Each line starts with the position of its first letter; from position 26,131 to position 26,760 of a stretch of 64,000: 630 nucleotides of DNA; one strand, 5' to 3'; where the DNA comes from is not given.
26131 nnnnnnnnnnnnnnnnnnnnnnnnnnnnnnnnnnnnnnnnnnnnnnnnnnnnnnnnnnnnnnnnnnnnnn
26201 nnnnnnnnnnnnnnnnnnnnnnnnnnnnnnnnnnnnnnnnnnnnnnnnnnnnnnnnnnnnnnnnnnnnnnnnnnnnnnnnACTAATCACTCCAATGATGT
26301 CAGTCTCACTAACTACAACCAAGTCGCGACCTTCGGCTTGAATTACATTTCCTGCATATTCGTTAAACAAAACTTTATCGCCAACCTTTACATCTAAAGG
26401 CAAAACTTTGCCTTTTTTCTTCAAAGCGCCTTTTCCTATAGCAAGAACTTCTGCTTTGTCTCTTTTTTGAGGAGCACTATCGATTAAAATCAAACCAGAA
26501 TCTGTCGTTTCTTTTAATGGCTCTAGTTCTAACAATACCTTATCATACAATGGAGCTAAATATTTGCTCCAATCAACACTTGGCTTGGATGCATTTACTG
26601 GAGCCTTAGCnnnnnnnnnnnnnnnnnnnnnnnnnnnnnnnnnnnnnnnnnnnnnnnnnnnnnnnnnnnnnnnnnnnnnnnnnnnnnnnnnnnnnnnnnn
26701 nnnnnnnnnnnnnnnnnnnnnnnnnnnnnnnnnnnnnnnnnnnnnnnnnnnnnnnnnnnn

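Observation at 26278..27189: Orphan GroES-fold domain fused to a ~210-aa histone-H1-like polylysine/alanine tail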

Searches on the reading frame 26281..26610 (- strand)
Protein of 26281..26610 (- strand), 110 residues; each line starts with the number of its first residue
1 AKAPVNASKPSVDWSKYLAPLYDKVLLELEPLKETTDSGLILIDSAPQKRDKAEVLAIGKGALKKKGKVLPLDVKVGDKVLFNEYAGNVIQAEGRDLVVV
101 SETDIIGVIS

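Call 3: search_protein_families(library=pfam, proteins=[window:26281-26580:-], max_evalue=1)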
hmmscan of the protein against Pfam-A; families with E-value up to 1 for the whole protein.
window:26281-26580:- (100 aa): 3 families
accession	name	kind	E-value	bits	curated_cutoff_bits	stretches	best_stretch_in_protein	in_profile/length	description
PF00166.26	Cpn10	-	1.6e-25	89.4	21.1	1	8-99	2-93/93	Chaperonin 10 Kd subunit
PF14993.11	Neuropeptide_S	-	0.018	15.2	27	1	22-55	8-41/65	Neuropeptide S precursor protein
PF18246.6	OST_IS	-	0.15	12.5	25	1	56-90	5-42/91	Oligosaccharyltransferase Insert domain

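Call 4: search_protein_families(library=ncbifam, proteins=[window:26281-26580:-], max_evalue=1)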
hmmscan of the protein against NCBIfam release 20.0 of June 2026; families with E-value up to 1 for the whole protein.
window:26281-26580:- (100 aa): 15 families
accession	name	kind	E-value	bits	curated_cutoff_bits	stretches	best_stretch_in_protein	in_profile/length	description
NF001533.0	PRK00364.2-4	subfamily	1.2e-26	92.5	99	1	8-99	6-97/98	co-chaperone GroES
NF001527.0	PRK00364.1-2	subfamily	9e-26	89.9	120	1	8-99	3-94/96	co-chaperone GroES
NF001531.0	PRK00364.2-2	subfamily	4.4e-25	87.5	96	1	8-99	3-93/94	co-chaperone GroES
NF001534.0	PRK00364.2-5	equivalog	4.3e-24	84.4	120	1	8-99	2-93/94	co-chaperone GroES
NF001530.0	PRK00364.1-6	equivalog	1.4e-23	82.8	136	1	7-99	10-102/104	co-chaperone GroES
NF001529.0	PRK00364.1-5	subfamily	1.8e-23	82.5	133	1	8-100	3-95/95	co-chaperone GroES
NF001526.0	PRK00364.1-1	subfamily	4e-19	68.7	130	1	8-99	3-95/96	co-chaperone GroES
NF001532.0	PRK00364.2-3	equivalog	1.8e-18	66.3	130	1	8-99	2-93/94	co-chaperone GroES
NF001528.0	PRK00364.1-4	equivalog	1e-15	57.7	119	1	8-99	2-93/95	co-chaperone GroES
NF011106.0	PRK14533.1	equivalog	2.3e-14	53.1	128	1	9-98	4-88/91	co-chaperonin GroES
NF001537.0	PRK00364.3-3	equivalog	6.5e-13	48.7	109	1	9-99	4-85/86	co-chaperone GroES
NF001538.0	PRK00364.3-4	equivalog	6.1e-11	42.3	142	1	6-99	4-90/92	co-chaperone GroES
NF001536.0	PRK00364.3-2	equivalog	1.1e-10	41.4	147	1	8-99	3-99/109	co-chaperone GroES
NF001539.0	PRK00364.3-5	equivalog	1.3e-09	38.1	122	1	8-99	3-89/91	co-chaperone GroES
NF001535.0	PRK00364.3-1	equivalog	1.3e-05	25.3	215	1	9-99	4-89/118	co-chaperone GroES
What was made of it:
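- On NCBIfam 'co-chaperone GroES' subfamilies and equivalogs: All 13 GroES models fall below their cut-offs (call 4).
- The domain scores below the NCBIfam GroES cut-offs (call 4).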

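Call 7: find_homologous_proteins(query=window:26281-26610:-)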
Query window:26281-26610:- (110 aa): 90 proteins with E <= 0.001 among 103 candidates.
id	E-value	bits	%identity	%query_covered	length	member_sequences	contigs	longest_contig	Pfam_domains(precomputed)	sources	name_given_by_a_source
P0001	2.2e-57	210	99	94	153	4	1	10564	PF00166.27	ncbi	ncbi:MAG: co-chaperone GroES [Bdellovibrionota bacterium]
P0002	1.4e-20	91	52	85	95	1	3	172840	PF00166.27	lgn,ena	-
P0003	1.5e-20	91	52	84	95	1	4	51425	PF00166.27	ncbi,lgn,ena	-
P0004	1.6e-19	88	46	85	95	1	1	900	PF00166.27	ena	-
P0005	1.8e-19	88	49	85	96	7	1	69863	PF00166.27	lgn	-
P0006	2.2e-19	88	48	85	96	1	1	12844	PF00166.27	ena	-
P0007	4.4e-19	87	47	85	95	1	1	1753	PF00166.27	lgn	-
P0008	5.0e-19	86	46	85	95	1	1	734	PF00166.27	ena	-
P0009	6.0e-19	86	46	85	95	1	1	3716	PF00166.27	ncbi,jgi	jgi:chaperonin GroES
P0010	7.4e-19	86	47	85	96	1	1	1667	PF00166.27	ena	-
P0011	9.3e-19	86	46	85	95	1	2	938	PF00166.27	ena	-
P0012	1.8e-18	85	43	85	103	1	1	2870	PF00166.27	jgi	jgi:chaperonin GroES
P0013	2.5e-18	84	48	85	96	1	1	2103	PF00166.27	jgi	-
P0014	3.5e-18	84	43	85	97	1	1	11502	PF00166.27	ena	-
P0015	3.7e-18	84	44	85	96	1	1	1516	PF00166.27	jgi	-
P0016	3.8e-18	84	44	85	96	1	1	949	PF00166.27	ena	-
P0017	3.9e-18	84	44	85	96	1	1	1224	PF00166.27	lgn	-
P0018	4.2e-18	83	46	85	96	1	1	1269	PF00166.27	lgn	-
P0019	4.3e-18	83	46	85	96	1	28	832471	PF00166.27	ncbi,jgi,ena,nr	ncbi:MAG TPA: co-chaperone GroES [Pseudolabrys sp.]|jgi:chaperonin GroES|nr:co-chaperone GroES [Burk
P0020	4.3e-18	83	46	85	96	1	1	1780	PF00166.27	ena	-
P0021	5.7e-18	83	45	85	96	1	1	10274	PF00166.27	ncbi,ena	-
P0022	5.8e-18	83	45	85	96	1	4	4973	PF00166.27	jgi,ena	jgi:chaperonin GroES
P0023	9.3e-18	82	44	85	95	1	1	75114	PF00166.27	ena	-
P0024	9.9e-18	82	43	85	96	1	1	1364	PF00166.27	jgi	-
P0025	1.0e-17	82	44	85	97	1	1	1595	PF00166.27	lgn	-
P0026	1.4e-17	82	45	85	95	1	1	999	PF00166.27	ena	-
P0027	1.4e-17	82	44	85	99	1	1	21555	PF00166.27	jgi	jgi:chaperonin GroES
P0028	1.6e-17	82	43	85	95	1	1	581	PF00166.27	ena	-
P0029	1.6e-17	82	43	84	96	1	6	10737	PF00166.27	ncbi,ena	ncbi:MAG: co-chaperone GroES [Desulfobacteria bacterium]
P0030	1.7e-17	82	43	84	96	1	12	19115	PF00166.27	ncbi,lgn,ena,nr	ncbi:MAG: co-chaperone GroES [Deltaproteobacteria bacterium]|nr:co-chaperone GroES [Deltaproteobacte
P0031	1.7e-17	81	42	85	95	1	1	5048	PF00166.27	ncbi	ncbi:MAG: co-chaperone GroES [Burkholderiales bacterium]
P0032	1.9e-17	81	42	84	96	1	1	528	PF00166.27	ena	-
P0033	2.2e-17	81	43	84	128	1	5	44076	PF00166.27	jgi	jgi:chaperonin GroES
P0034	2.2e-17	81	43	84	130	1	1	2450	PF00166.27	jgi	-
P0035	2.2e-17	81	43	84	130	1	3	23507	PF00166.27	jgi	jgi:chaperonin GroES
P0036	2.2e-17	81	43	84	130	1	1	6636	PF00166.27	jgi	jgi:chaperonin GroES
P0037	2.2e-17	81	45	84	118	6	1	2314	PF00166.27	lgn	-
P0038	5.9e-17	80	43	87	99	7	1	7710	PF00166.27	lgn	-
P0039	7.6e-17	79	43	85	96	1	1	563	PF00166.27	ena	-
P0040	8.4e-17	79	42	85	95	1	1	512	PF00166.27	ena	-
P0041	1.0e-16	79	47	84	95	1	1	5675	PF00166.27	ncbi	-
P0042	1.6e-16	78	46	85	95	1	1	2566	PF00166.27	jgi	jgi:chaperonin GroES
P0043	3.4e-16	77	44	85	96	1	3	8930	PF00166.27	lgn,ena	-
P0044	3.6e-16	77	44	85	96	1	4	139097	PF00166.27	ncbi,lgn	-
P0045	4.0e-16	77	46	84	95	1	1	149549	PF00166.27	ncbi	-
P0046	4.0e-16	77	42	85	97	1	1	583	PF00166.27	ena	-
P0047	4.4e-16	77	42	85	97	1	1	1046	PF00166.27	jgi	jgi:chaperonin GroES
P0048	4.7e-16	77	44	85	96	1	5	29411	PF00166.27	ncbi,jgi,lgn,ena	jgi:chaperonin GroES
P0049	5.2e-16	77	41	84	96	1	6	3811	PF00166.27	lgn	-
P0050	5.2e-16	77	43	85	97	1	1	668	PF00166.27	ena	-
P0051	5.2e-16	77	41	84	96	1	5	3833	PF00166.27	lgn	-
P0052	5.6e-16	77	44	85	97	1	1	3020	PF00166.27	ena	-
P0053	5.9e-16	77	47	84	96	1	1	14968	PF00166.27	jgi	-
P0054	7.1e-16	76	42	85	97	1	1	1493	PF00166.27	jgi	-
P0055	8.3e-16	76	42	85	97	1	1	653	PF00166.27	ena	-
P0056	1.1e-15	76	42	85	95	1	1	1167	PF00166.27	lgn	-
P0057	1.2e-15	76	48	84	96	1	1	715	PF00166.27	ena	-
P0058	1.3e-15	75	42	83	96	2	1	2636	PF00166.27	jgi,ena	-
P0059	1.3e-15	75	42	84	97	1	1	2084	PF00166.27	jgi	jgi:chaperonin GroES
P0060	1.4e-15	75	42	85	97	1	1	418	PF00166.27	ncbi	-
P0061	1.5e-15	75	40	85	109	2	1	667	PF00166.27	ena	-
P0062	1.9e-15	75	42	85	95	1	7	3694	PF00166.27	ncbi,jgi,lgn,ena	jgi:chaperonin GroES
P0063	2.5e-15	75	42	85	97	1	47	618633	PF00166.27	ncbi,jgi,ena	jgi:chaperonin GroES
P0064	2.5e-15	75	42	85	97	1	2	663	PF00166.27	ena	-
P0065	2.5e-15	75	42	84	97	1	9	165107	PF00166.27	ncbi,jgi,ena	jgi:chaperonin GroES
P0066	2.6e-15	74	42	84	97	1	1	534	PF00166.27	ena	-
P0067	2.7e-15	74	42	85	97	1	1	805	PF00166.27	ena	-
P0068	4.3e-15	74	41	89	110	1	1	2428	PF00166.27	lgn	-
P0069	4.3e-15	74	42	85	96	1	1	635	PF00166.27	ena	-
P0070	6.9e-15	73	42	85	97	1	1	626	PF00166.27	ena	-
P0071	1.0e-14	73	40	84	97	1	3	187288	PF00166.27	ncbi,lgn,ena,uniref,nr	ncbi:co-chaperone GroES [Marinagarivorans algicola]|uniref:co-chaperone GroES n=1 Tax=Marinagarivora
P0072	1.1e-14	72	41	85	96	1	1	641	PF00166.27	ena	-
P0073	1.4e-14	72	41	84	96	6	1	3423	PF00166.27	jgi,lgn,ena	-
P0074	1.6e-14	72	41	84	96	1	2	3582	PF00166.27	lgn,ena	-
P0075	1.7e-14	72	40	89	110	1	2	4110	PF00166.27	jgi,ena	jgi:chaperonin GroES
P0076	2.0e-14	72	40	84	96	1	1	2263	PF00166.27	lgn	-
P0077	2.2e-14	71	41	85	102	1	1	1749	PF00166.27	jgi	jgi:chaperonin GroES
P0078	3.1e-14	71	40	87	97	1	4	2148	PF00166.27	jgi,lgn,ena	jgi:chaperonin GroES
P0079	3.7e-14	71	41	85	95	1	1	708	PF00166.27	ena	-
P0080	3.9e-14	71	39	84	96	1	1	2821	PF00166.27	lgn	-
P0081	4.1e-14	71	41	85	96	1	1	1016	PF00166.27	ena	-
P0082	5.0e-14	70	36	97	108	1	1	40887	PF00166.27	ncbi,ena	-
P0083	5.3e-14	70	40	87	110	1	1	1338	PF00166.27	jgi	jgi:chaperonin GroES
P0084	8.4e-14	70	42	83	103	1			PF00166.27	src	-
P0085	8.9e-14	70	55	61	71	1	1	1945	PF00166.27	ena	-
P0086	3.2e-13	68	36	86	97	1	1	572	PF00166.27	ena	-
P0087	3.3e-13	68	40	85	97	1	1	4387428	PF00166.27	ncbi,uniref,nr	ncbi:co-chaperone GroES [Halotalea alkalilenta]|uniref:Co-chaperonin GroES n=1 Tax=Halotalea alkalil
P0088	4.8e-13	67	40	84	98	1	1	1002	PF00166.27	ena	-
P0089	1.4e-12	66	47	66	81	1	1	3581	PF00166.27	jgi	-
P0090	3.1e-11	61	38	84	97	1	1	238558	PF00166.27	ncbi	ncbi:MAG: co-chaperone GroES [Enterobacteriaceae bacterium]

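Call 9: find_encoding_contigs(protein=P0001, flank=10000)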
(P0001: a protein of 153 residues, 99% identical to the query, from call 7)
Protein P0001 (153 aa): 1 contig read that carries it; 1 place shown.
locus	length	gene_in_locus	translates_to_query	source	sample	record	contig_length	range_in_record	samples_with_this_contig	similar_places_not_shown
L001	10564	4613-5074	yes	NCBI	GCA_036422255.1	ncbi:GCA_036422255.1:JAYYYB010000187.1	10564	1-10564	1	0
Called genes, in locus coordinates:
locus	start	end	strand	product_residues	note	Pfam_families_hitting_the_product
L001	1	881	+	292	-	PF00582:Usp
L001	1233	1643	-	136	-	PF00383:dCMP_cyt_deam_1, PF08211:dCMP_cyt_deam_2 (weak)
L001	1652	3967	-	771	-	PF00912:Transgly, PF00905:Transpeptidase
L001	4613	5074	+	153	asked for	PF00166:Cpn10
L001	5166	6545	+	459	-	-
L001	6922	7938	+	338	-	-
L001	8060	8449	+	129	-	-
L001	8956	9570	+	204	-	PF00440:TetR_N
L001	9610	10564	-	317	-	?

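Call 32: find_homologous_proteins(query=A1, max_evalue=1e-10)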
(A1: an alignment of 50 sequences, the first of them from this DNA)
Query A1 (50 sequences) (110 aa, profile of the alignment): 7970 proteins with E <= 1e-10 among 8000 candidates; the best 120 are listed.
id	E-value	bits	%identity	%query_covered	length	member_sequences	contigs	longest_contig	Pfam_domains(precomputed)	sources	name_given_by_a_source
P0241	9.2e-60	217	41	80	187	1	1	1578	PF00166.27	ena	-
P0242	1.3e-53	197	-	-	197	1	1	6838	PF00166.27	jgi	jgi:chaperonin GroES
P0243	1.3e-48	181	-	-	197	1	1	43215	PF00166.27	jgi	jgi:chaperonin GroES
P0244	6.7e-46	172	-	-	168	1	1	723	PF00166.27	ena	-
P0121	1.1e-40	156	40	89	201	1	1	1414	PF00166.27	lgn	-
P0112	7.3e-40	153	40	89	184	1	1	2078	PF00166.27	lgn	-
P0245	2.7e-39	151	38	96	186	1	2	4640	PF00166.27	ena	-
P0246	3.7e-39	151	36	96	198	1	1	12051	PF00166.27,PF07382.17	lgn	-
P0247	4.3e-39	151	40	93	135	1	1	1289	PF00166.27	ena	-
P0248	4.6e-39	150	38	94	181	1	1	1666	PF00166.27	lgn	-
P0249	6.2e-39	150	38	96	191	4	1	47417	PF00166.27,PF07382.17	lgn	-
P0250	6.5e-39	150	39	97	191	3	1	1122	PF00166.27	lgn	-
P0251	6.7e-39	150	38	95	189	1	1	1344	PF00166.27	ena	-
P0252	8.1e-39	150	38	90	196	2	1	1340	PF00166.27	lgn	-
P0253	8.3e-39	150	39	90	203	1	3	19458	PF00166.27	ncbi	ncbi:MAG: co-chaperone GroES [Pseudobdellovibrionaceae bacterium]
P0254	9.0e-39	150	40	87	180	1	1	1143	PF00166.27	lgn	-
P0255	1.2e-38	149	36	96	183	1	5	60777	PF00166.27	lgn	-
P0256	1.5e-38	149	39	90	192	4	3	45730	PF00166.27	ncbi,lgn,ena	-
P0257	1.6e-38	149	36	100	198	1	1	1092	PF00166.27,PF07382.17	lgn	-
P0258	1.7e-38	149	38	90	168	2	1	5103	PF00166.27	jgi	-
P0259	1.7e-38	149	42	91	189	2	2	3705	PF00166.27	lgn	-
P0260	1.9e-38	148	38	93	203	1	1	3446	PF00166.27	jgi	jgi:chaperonin GroES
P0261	2.3e-38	148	34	95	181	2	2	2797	PF00166.27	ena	-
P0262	2.3e-38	148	39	95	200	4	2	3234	PF00166.27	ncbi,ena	-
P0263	2.7e-38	148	38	93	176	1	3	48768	PF00166.27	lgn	-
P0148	3.0e-38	148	38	94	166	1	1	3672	PF00166.27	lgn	-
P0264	3.2e-38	148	37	96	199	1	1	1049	PF00166.27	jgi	jgi:chaperonin GroES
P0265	3.7e-38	148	37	89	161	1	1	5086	PF00166.27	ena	-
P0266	4.0e-38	147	38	89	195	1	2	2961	PF00166.27,PF07382.17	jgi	jgi:chaperonin GroES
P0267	4.0e-38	147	38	90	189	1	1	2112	PF00166.27,PF07382.17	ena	-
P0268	4.1e-38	147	35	90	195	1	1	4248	PF00166.27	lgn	-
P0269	4.4e-38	147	36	100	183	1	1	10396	PF00166.27,PF07382.17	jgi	jgi:chaperonin GroES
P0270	4.4e-38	147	38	90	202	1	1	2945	PF00166.27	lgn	-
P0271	5.0e-38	147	46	97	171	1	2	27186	PF00166.27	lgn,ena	-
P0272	5.8e-38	147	38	100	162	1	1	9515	PF00166.27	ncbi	-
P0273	6.0e-38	147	40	90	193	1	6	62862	PF00166.27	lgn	-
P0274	6.2e-38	147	38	97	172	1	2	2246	PF00166.27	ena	-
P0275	6.3e-38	147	36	99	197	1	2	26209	PF00166.27,PF07382.17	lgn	-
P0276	6.4e-38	147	35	90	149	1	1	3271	PF00166.27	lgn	-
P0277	7.2e-38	147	37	89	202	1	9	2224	PF00166.27,PF07382.17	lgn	-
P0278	7.4e-38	147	37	91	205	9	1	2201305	PF00166.27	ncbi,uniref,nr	ncbi:co-chaperone GroES [Bdellovibrio bacteriovorus]|uniref:co-chaperone GroES n=1 Tax=Bdellovibrio 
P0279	7.7e-38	147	41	90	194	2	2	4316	PF00166.27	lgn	-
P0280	7.8e-38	146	34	100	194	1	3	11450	PF00166.27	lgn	-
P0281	7.9e-38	146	44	97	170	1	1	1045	PF00166.27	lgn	-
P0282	8.4e-38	146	39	90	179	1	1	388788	PF00166.27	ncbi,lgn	-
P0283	8.5e-38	146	39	99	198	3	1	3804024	PF00166.27,PF07382.17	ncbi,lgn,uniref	ncbi:co-chaperone GroES [Bdellovibrio sp. BCCA]|uniref:co-chaperone GroES n=1 Tax=Bdellovibrio sp. B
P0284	9.5e-38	146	38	100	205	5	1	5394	PF00166.27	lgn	-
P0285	9.5e-38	146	35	99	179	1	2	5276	PF00166.27,PF07382.17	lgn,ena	-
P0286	1.0e-37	146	38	97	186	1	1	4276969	PF00166.27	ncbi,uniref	ncbi:co-chaperone GroES [Bdellovibrio sp. HCB337]|uniref:co-chaperone GroES n=1 Tax=Bdellovibrio sp.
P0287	1.0e-37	146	38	90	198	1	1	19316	PF00166.27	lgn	-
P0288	1.1e-37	146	35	99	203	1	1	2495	PF00166.27,PF07382.17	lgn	-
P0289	1.1e-37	146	37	95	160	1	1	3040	PF00166.27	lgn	-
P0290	1.2e-37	146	39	97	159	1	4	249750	PF00166.27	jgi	jgi:chaperonin GroES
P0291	1.2e-37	146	35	91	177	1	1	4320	PF00166.27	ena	-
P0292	1.2e-37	146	37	90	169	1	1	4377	PF00166.27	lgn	-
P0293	1.4e-37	146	36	89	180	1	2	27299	PF00166.27,PF07382.17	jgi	-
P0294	1.5e-37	146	37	97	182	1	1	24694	PF00166.27,PF07382.17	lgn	-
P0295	1.5e-37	146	38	100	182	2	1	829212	PF00166.27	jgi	-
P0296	1.5e-37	146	36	93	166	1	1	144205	PF00166.27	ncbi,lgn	-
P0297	1.6e-37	146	39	90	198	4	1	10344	PF00166.27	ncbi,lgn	-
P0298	1.7e-37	145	34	90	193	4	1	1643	PF00166.27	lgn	-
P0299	1.7e-37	145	33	97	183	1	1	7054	PF00166.27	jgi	jgi:chaperonin GroES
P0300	1.8e-37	145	37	90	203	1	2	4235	PF00166.27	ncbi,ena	-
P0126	1.8e-37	145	39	94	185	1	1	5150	PF00166.27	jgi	jgi:chaperonin GroES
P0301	1.9e-37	145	39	95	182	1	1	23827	PF00166.27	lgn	-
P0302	1.9e-37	145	36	98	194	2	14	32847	PF00166.27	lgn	-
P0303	1.9e-37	145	41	90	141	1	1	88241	PF00166.27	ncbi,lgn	-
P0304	1.9e-37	145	37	100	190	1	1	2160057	PF00166.27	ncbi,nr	ncbi:co-chaperone GroES [Bdellovibrio bacteriovorus]|nr:co-chaperone GroES [Bdellovibrio bacteriovor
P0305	2.0e-37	145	43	100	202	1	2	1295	PF00166.27,PF07382.17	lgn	-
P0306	2.0e-37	145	39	90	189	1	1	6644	PF00166.27,PF07382.17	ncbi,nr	ncbi:MAG: co-chaperone GroES [Bdellovibrio sp.]|nr:co-chaperone GroES [Bdellovibrio sp.]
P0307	2.2e-37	145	-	-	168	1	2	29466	PF00166.27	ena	-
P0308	2.2e-37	145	37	96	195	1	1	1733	PF00166.27,PF07382.17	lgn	-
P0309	2.3e-37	145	36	95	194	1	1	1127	PF00166.27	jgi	-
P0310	2.3e-37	145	42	93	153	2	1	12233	PF00166.27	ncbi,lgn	ncbi:MAG TPA: co-chaperone GroES [Pseudobdellovibrionaceae bacterium]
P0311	2.3e-37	145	35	89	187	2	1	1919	PF00166.27,PF07382.17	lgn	-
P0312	2.4e-37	145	38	99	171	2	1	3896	PF00166.27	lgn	-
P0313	2.4e-37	145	35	90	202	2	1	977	PF00166.27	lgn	-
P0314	2.5e-37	145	33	90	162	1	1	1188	PF00166.27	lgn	-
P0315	2.6e-37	145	39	90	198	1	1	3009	PF00166.27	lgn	-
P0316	2.7e-37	145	38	97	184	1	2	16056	PF00166.27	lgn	-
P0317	3.1e-37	145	36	93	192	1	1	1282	PF00166.27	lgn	-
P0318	3.2e-37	145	37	100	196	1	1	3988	PF00166.27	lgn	-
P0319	3.3e-37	144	36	95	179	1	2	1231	PF00166.27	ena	-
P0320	3.3e-37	144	37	100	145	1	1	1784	PF00166.27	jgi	jgi:chaperonin GroES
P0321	3.5e-37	144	36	90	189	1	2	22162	PF00166.27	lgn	-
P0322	3.6e-37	144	36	89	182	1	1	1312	PF00166.27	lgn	-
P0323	3.7e-37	144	38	98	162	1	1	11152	PF00166.27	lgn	-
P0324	3.8e-37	144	37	89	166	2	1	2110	PF00166.27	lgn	-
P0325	3.9e-37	144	35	97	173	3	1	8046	PF00166.27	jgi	-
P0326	3.9e-37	144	35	93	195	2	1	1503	PF00166.27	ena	-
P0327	3.9e-37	144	36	90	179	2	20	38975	PF00166.27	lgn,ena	-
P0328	4.0e-37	144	38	90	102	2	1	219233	PF00166.27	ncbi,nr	ncbi:MAG: hypothetical protein OM95_04560 [Bdellovibrio sp. ArHS]|nr:MAG: hypothetical protein OM95_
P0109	4.1e-37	144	41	99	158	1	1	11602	PF00166.27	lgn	-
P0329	4.2e-37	144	35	89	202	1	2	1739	PF00166.27,PF07382.17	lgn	-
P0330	4.2e-37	144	40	93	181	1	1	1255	PF00166.27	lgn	-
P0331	4.3e-37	144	43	97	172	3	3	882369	PF00166.27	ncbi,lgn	-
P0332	4.3e-37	144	33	94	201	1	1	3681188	PF00166.27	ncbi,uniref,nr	ncbi:co-chaperone GroES [Bdellovibrio sp. SKB1291214]|uniref:co-chaperone GroES n=1 Tax=Bdellovibrio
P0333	4.4e-37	144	37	95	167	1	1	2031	PF00166.27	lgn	-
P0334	4.4e-37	144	38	98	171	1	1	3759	PF00166.27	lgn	-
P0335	4.6e-37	144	37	90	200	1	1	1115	PF00166.27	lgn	-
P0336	4.8e-37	144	36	97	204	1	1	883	PF00166.27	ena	-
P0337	5.1e-37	144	36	90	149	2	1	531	PF00166.27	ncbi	ncbi:10 kDa chaperonin 5 [compost metagenome]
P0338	5.1e-37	144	40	99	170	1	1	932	PF00166.27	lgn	-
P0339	5.3e-37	144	31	90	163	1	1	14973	PF00166.27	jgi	jgi:chaperonin GroES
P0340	6.0e-37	144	37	84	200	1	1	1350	PF00166.27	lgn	-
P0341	6.6e-37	144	38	99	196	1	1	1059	PF00166.27,PF07382.17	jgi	jgi:chaperonin GroES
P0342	7.1e-37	143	38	90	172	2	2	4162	PF00166.27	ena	-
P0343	7.4e-37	143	33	88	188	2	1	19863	PF00166.27,PF07382.17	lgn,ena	-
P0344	7.4e-37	143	-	-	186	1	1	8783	PF00166.27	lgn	-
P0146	7.9e-37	143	40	100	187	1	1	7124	PF00166.27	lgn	-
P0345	7.9e-37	143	37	100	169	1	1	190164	PF00166.27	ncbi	-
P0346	8.3e-37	143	34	95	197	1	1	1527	PF00166.27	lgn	-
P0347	8.9e-37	143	40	94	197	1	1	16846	PF00166.27,PF07382.17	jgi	jgi:chaperonin GroES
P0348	9.1e-37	143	36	89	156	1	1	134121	PF00166.27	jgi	jgi:chaperonin GroES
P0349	9.6e-37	143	43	89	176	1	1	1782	PF00166.27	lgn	-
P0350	9.7e-37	143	36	88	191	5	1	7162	PF00166.27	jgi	jgi:chaperonin GroES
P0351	9.7e-37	143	41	89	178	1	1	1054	PF00166.27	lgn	-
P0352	9.8e-37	143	34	98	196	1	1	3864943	PF00166.27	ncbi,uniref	ncbi:co-chaperone GroES [Bdellovibrio sp. HCB209]|uniref:co-chaperone GroES n=1 Tax=Bdellovibrio sp.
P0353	1.0e-36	143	41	95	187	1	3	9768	PF00166.27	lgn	-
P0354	1.1e-36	143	37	91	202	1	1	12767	PF00166.27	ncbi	ncbi:MAG: co-chaperone GroES [Bdellovibrio sp.]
